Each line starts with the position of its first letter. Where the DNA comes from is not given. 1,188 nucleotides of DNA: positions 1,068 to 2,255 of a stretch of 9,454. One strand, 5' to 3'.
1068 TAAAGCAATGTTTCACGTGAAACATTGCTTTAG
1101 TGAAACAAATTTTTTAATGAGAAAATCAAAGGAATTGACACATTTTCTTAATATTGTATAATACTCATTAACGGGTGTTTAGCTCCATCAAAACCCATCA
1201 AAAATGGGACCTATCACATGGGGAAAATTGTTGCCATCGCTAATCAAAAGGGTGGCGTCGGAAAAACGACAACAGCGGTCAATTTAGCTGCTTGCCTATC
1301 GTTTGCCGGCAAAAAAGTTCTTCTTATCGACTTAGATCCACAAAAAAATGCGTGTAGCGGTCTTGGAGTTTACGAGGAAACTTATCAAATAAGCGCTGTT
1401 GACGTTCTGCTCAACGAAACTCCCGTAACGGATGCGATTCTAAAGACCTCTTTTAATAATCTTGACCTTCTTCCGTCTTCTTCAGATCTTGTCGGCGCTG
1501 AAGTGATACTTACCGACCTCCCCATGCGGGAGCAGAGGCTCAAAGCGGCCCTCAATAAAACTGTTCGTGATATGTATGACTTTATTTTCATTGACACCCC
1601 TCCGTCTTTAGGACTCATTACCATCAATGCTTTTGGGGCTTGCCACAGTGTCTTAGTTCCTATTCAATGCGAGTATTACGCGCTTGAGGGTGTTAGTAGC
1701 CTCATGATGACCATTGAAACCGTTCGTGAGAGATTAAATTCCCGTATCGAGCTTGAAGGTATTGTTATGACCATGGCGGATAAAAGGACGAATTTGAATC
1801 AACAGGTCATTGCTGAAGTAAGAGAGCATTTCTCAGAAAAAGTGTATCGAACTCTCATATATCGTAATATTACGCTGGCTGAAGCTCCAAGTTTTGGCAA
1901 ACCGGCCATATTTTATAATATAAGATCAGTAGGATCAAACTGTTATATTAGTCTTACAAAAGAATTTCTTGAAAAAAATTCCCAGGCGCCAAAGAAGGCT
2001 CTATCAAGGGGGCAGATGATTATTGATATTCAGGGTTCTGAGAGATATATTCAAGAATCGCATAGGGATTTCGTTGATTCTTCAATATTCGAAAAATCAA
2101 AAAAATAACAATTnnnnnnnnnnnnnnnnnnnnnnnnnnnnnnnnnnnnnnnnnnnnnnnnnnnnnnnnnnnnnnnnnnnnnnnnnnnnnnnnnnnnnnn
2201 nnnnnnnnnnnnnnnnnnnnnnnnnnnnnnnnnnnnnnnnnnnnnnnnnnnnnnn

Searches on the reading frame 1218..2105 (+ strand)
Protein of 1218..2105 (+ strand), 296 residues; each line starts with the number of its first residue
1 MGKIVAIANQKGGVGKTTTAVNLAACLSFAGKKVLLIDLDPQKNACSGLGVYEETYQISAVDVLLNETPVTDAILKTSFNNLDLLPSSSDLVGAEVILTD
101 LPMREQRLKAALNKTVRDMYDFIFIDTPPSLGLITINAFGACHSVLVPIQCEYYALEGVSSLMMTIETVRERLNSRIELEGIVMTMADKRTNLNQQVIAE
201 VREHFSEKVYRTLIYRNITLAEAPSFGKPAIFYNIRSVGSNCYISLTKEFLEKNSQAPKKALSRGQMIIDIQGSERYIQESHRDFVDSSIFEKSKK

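Call 3: search_protein_families(library=pfam, proteins=[window:1218-2105:+], max_evalue=0.01)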
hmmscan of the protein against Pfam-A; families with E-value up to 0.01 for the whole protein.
window:1218-2105:+ (296 aa): 9 families
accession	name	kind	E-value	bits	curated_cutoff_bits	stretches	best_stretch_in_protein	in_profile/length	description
PF13614.12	AAA_31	-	2.8e-62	210.2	27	1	3-178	2-176/177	AAA domain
PF01656.29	CbiA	-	1.2e-25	90.3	25.4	1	5-229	1-124/125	CobQ/CobB/MinD/ParA nucleotide binding domain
PF10609.15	ParA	-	1.1e-11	45.1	27.1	1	3-138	4-130/246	NUBPL iron-transfer P-loop NTPase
PF09140.17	MipZ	-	1.9e-11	44.2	20.7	1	4-151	2-131/262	ATPase MipZ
PF06564.18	CBP_BcsQ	-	2.4e-08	34.2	21.3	1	4-147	3-143/234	Cellulose biosynthesis protein BcsQ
PF00142.24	Fer4_NifH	-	4.5e-07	30.1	25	1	10-48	7-45/271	4Fe-4S iron sulfur cluster binding proteins, NifH/frxC family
PF02374.21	ArsA_ATPase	-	5.6e-07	29.5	24.3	1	10-44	8-42/305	Anion-transporting ATPase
PF00448.28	SRP54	-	1.7e-05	25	22.7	1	13-63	11-62/196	SRP54-type protein, GTPase domain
PF07015.17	VirC1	-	0.006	16.4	24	0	3-42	2-41/231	VirC1 protein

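Call 4: search_protein_families(library=ncbifam, proteins=[window:1218-2105:+], max_evalue=0.001)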
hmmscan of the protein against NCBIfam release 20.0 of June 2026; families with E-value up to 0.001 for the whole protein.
window:1218-2105:+ (296 aa): 31 families (the best 25 are shown)
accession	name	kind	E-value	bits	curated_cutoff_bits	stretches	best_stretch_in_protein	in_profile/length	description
NF041546.1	ParA_partition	equivalog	2.8e-28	98.9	180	2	4-55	1-52/203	ParA family partition ATPase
TIGR03453.1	partition_RepA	equivalog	4.1e-27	95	348.45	1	3-223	105-343/387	plasmid partitioning protein RepA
NF041283.1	PrgP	equivalog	1.2e-25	90.4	400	1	1-216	1-224/297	ParA superfamily DNA segregation protein PrgP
TIGR01969.1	minD_arch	subfamily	3e-22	79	201.75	1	4-260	2-240/251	cell division ATPase MinD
NF010443.0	PRK13869.1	subfamily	1.1e-19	70.6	446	1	3-167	122-300/405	plasmid-partitioning protein RepA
NF010259.0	PRK13705.1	equivalog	3e-17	62.7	725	1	3-182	107-293/388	plasmid-partitioning protein SopA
TIGR01968.1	minD_bact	equivalog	8.9e-16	58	212.9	1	3-251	2-237/261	septum site-determining protein MinD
TIGR01007.1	eps_fam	subfamily_domain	1.3e-15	57.5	108.05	1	3-134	18-141/204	polysaccharide biosynthesis tyrosine autokinase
TIGR03371.1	cellulose_yhjQ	equivalog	2.3e-14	53.5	157.85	1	3-240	2-231/246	cellulose biosynthesis protein BcsQ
NF008568.0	PRK11519.1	equivalog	2.5e-11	42.5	1068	1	6-134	530-650/720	tyrosine-protein kinase Wzc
NF009701.0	PRK13230.1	subfamily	8.9e-11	41.3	350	1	10-57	8-55/291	nitrogenase reductase-like protein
TIGR03018.1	pepcterm_TyrKin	hypoth_equivalog_domain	1.2e-10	41.1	230.65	1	4-136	37-165/207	XrtA-associated tyrosine autokinase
TIGR01287.1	nifH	equivalog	8.7e-09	35.1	394.35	1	10-257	7-251/275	nitrogenase iron protein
NF033200.1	F430_CfbC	exception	1.4e-08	34.5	402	1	10-263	7-251/260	Ni-sirohydrochlorin a,c-diamide reductive cyclase ATP-dependent reductase subunit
NF008669.0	PRK11670.1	equivalog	2.2e-08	33.4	348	1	3-135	108-231/369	iron-sulfur cluster carrier protein ApbC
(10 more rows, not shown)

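Call 5: find_homologous_proteins(query=window:1218-2105:+, max_evalue=1e-10)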
Query window:1218-2105:+ (296 aa): 8000 proteins with E <= 1e-10 among 8000 candidates; the best 120 are listed.
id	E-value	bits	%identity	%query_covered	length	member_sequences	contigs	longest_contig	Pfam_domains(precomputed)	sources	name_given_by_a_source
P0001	1.9e-184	629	98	100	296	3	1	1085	PF00142.25,PF10609.16,PF01656.30,PF13614.13,PF09140.18,PF06564.19,PF02374.22,PF00448.29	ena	-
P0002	9.9e-120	417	65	99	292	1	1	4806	PF10609.16,PF01656.30,PF13614.13,PF07015.18,PF09140.18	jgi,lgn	-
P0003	3.5e-113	396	98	63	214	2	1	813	PF00142.25,PF10609.16,PF01656.30,PF13614.13,PF09140.18,PF06564.19,PF02374.22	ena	-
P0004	4.2e-88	313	59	85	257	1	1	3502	PF00142.25,PF10609.16,PF01656.30,PF13614.13,PF09140.18,PF06564.19,PF02374.22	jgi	jgi:chromosome partitioning protein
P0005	3.2e-87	310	57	87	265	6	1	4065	PF00142.25,PF10609.16,PF01656.30,PF13614.13,PF09140.18,PF06564.19,PF02374.22,PF00448.29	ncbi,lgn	-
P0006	7.7e-87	309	58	86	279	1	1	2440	PF00142.25,PF10609.16,PF01656.30,PF13614.13,PF09140.18,PF06564.19,PF02374.22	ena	-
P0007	9.7e-87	309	59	85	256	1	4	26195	PF00142.25,PF10609.16,PF01656.30,PF13614.13,PF09140.18,PF06564.19,PF02374.22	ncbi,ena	-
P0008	1.5e-86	308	59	85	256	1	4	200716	PF00142.25,PF10609.16,PF01656.30,PF13614.13,PF09140.18,PF06564.19,PF02374.22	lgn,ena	-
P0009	1.9e-86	308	58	86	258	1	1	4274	PF00142.25,PF10609.16,PF01656.30,PF13614.13,PF09140.18,PF06564.19,PF02374.22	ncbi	-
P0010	3.1e-86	307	58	85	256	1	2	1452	PF00142.25,PF10609.16,PF01656.30,PF13614.13,PF09140.18,PF06564.19,PF02374.22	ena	-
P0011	4.3e-86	307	59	86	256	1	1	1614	PF00142.25,PF10609.16,PF01656.30,PF13614.13,PF09140.18,PF06564.19,PF02374.22,PF00448.29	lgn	-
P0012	6.0e-86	306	58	86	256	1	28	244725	PF00142.25,PF10609.16,PF01656.30,PF13614.13,PF09140.18,PF06564.19,PF02374.22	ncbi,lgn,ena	-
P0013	6.1e-86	306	58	86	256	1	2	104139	PF00142.25,PF10609.16,PF01656.30,PF13614.13,PF09140.18,PF06564.19,PF02374.22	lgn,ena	-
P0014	6.9e-86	306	58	86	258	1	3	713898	PF00142.25,PF10609.16,PF01656.30,PF13614.13,PF09140.18,PF06564.19,PF02374.22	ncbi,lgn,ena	-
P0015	7.5e-86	306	58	85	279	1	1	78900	PF00142.25,PF10609.16,PF01656.30,PF13614.13,PF09140.18,PF06564.19,PF02374.22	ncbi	-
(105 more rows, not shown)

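Call 8: find_encoding_contigs(protein=P0002, flank=5000, max_places=4)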
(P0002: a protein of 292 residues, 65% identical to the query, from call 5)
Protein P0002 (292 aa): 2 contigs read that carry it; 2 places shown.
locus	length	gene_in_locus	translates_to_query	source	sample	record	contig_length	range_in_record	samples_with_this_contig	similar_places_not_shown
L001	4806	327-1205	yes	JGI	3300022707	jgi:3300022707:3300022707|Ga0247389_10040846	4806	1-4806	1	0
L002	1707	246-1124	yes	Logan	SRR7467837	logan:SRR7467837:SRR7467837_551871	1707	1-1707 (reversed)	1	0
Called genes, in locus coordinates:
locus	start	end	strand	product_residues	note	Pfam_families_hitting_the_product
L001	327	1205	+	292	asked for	PF01656:CbiA, PF07015:VirC1 (faint), PF09140:MipZ, PF10609:ParA, PF13614:AAA_31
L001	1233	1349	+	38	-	-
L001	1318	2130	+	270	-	PF02195:ParB_N, PF17762:HTH_ParB, PF23552:ParB_C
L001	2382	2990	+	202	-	PF25084:LbH_EIF2B, PF25247:LbH_GLGC (faint), PF00132:Hexapep, PF25087:GMPPB_C, PF14602:Hexapep_2 (weak), PF00132:Hexapep, PF14602:Hexapep_2 (weak)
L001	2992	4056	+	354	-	PF00437:T2SSE, PF13401:AAA_22 (faint), PF13191:AAA_16 (weak)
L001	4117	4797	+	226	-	PF00512:HisKA (faint), PF01590:GAF, PF13185:GAF_2, PF13492:GAF_3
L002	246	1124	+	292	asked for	PF01656:CbiA, PF07015:VirC1 (faint), PF09140:MipZ, PF10609:ParA, PF13614:AAA_31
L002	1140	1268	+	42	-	-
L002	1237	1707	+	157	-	?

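Call 9: find_encoding_contigs(protein=window:1218-2105:+, flank=10000, max_places=4)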
Protein window:1218-2105:+ (296 aa): 1 contig read that carries it; 1 place shown.
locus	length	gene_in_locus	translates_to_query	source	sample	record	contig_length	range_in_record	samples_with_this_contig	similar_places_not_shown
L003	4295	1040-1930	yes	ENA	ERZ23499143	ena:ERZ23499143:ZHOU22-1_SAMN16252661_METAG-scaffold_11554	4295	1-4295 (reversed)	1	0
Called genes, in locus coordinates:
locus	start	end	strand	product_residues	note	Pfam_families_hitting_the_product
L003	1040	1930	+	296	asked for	PF00142:Fer4_NifH (weak), PF00448:SRP54 (faint), PF01656:CbiA, PF02374:ArsA_ATPase (weak), PF06564:CBP_BcsQ, PF09140:MipZ, PF10609:ParA, PF13614:AAA_31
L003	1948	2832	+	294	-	PF02195:ParB_N, PF17762:HTH_ParB, PF23552:ParB_C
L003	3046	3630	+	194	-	PF25084:LbH_EIF2B, PF00132:Hexapep, PF25087:GMPPB_C (weak), PF14602:Hexapep_2 (weak), PF00132:Hexapep (weak)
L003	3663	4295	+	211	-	?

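Call 20: find_related_loci(query=window:1218-2105:+, collection=genome_contigs, flank=3000)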
Query window:1218-2105:+ (296 aa) in genome_contigs; peptide patterns used: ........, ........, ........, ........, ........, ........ (x = any residue, [..] = any of these).
59 stretches matched a pattern; 21 encode a relative of the query (tblastn E <= 1e-3); 21 distinct loci.
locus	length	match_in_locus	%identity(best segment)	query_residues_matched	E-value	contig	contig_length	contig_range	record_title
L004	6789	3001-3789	50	1-264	1e-83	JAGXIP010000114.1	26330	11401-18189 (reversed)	MAG: Saccharicrinis sp. isolate LH_M89 k141_634658, whole genome shotgun sequence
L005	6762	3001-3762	51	1-255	5e-83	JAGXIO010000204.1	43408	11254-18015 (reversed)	MAG: Saccharicrinis sp. isolate LH_M88 k141_1246703, whole genome shotgun sequence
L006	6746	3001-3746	46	9-256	9e-42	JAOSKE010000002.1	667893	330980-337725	MAG: Kiritimatiellae bacterium isolate FR_21 FR-Kiritimatiellae-1_s2, whole genome shotgun sequence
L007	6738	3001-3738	35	5-249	2e-37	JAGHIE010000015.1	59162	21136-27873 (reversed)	MAG: Oscillospiraceae bacterium isolate MAG.366 k127_907753, whole genome shotgun sequence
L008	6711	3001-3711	33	3-252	3e-27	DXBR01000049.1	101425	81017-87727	MAG TPA_asm: Candidatus Anaerobutyricum stercoris isolate CHK179-28034 CHK179__C85451_L101425_SAMEA5754823, whole genome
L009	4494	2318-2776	26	5-210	1e-10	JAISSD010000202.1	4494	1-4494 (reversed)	MAG: Prevotella sp. isolate Kf353_bin95 k119_2067333, whole genome shotgun sequence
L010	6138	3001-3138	50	5-50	3e-9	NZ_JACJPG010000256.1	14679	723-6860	Leptolyngbya sp. FACHB-36 contig256, whole genome shotgun sequence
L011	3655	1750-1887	50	5-50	6e-9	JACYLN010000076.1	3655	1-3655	MAG: Leptolyngbyaceae cyanobacterium C42_A2020_001 NODE_21166_length_3655_cov_6.471667, whole genome shotgun sequence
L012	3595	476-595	58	11-50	6e-9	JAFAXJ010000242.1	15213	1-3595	MAG: Verrucomicrobiota bacterium isolate CP_BM_RX_85 BM_RX_k147_7605780, whole genome shotgun sequence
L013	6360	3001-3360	32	1-131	9e-9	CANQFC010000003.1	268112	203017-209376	MAG: uncultured Clostridia bacterium isolate Lapin-002__bin29 genome assembly, contig: Lapin-002__NODE_17_length_268112_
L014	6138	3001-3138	48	5-50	9e-9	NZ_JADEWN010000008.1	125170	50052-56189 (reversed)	Gloeocapsopsis crepidinum LEGE 06123 NODE_8_length_125170_cov_10.8362, whole genome shotgun sequence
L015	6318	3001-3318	33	16-129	1e-8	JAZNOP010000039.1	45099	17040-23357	MAG: Acutalibacteraceae bacterium isolate T1900044652_TS20190118.MAGScoT_cleanbin_000015 SGB_1433_k141_138364, whole gen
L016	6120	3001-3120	55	5-44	1e-8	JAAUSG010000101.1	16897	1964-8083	MAG: Leptolyngbyaceae cyanobacterium RU_5_1 NODE_1524_length_16897_cov_4.237448, whole genome shotgun sequence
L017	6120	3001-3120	55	11-50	2e-8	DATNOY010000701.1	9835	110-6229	MAG TPA_asm: Coleofasciculaceae cyanobacterium isolate SMAG_U16467 k141_773944, whole genome shotgun sequence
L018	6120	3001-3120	55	11-50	3e-8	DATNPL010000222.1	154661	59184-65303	MAG TPA_asm: Coleofasciculaceae cyanobacterium isolate SMAG_U16480 k141_18112, whole genome shotgun sequence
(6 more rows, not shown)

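Call 32: list_cluster_members(proteins=[window:1218-2105:+, window:2126-3007:+, window:3224-3805:+, window:3841-4905:+, window:6676-7047:+, window:7052-8749:+, P0002])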
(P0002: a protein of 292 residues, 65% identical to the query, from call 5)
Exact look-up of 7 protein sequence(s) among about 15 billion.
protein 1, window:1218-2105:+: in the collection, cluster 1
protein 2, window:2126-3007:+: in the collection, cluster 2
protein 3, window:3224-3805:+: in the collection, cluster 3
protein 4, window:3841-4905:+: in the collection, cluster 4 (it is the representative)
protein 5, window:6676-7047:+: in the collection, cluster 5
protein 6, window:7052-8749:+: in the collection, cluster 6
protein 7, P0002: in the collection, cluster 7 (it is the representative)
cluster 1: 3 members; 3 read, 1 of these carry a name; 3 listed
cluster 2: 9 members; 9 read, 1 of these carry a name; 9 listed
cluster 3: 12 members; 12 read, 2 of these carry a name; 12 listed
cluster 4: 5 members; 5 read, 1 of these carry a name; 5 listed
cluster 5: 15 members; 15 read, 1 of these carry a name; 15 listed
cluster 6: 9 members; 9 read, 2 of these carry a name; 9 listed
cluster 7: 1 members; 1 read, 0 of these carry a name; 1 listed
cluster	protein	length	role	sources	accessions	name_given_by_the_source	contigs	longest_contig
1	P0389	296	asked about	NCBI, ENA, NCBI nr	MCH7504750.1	ParA family protein [PVC group bacterium]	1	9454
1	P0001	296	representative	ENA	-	-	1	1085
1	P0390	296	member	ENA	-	-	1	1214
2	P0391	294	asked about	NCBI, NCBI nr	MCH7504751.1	ParB/RepB/Spo0J family partition protein [PVC group bacterium]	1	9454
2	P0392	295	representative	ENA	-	-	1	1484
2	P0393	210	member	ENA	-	-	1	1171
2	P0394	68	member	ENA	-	-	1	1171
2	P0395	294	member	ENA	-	-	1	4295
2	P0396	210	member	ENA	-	-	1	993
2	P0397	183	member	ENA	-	-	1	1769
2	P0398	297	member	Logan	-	-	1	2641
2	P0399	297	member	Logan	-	-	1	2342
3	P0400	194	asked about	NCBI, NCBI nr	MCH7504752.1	N-acetyltransferase [PVC group bacterium]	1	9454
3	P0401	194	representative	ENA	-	-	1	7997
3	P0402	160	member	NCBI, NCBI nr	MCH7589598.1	N-acetyltransferase, partial [PVC group bacterium] | N-acetyltransferase [PVC group bacterium]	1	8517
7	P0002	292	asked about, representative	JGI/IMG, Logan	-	-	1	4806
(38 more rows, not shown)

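Call 33: find_encoding_contigs(protein=P0001, flank=3000, max_places=4)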
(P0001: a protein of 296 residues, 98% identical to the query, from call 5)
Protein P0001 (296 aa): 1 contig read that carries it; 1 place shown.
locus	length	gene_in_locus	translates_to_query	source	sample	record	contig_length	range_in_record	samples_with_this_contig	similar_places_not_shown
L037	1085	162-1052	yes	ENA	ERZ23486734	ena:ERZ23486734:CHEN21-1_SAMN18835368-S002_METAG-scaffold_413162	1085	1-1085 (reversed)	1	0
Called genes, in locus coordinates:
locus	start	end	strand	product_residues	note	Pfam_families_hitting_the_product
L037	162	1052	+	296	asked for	PF00142:Fer4_NifH (weak), PF00448:SRP54 (faint), PF01656:CbiA, PF02374:ArsA_ATPase (weak), PF06564:CBP_BcsQ, PF09140:MipZ, PF10609:ParA, PF13614:AAA_31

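Call 35: find_encoding_contigs(protein=P0398, flank=3000, max_places=3)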
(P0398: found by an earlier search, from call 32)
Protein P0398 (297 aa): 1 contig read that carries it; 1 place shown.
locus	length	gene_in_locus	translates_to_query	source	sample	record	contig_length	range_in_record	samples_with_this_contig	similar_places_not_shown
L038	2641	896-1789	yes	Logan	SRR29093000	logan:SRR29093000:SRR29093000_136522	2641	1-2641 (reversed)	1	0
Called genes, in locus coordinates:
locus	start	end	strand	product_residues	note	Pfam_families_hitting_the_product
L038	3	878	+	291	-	?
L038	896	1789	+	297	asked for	PF02195:ParB_N, PF17762:HTH_ParB, PF23552:ParB_C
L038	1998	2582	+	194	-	PF25084:LbH_EIF2B, PF00132:Hexapep, PF25087:GMPPB_C, PF14602:Hexapep_2 (weak), PF00132:Hexapep (weak)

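Call 36: find_encoding_contigs(protein=P0399, flank=3000, max_places=3)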
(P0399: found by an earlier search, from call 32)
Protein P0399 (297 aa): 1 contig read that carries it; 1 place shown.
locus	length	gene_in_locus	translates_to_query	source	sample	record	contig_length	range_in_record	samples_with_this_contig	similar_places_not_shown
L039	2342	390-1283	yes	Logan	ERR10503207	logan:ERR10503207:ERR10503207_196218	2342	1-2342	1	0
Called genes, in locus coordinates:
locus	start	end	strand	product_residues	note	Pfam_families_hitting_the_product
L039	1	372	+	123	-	?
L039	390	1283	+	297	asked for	PF02195:ParB_N, PF17762:HTH_ParB, PF23552:ParB_C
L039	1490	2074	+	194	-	PF25084:LbH_EIF2B, PF00132:Hexapep, PF25087:GMPPB_C (weak), PF14602:Hexapep_2 (weak), PF00132:Hexapep (weak)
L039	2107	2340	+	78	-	?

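Call 39: find_encoding_contigs(protein=P0392, flank=3000, max_places=3)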
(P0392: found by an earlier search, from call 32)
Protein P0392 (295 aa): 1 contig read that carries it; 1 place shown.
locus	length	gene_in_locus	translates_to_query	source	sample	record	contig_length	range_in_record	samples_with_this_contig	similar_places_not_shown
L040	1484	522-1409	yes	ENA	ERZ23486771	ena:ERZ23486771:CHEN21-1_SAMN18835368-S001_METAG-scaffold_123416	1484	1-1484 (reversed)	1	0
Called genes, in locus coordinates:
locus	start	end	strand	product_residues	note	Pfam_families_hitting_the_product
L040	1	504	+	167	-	?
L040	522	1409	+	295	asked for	PF02195:ParB_N, PF17762:HTH_ParB, PF23552:ParB_C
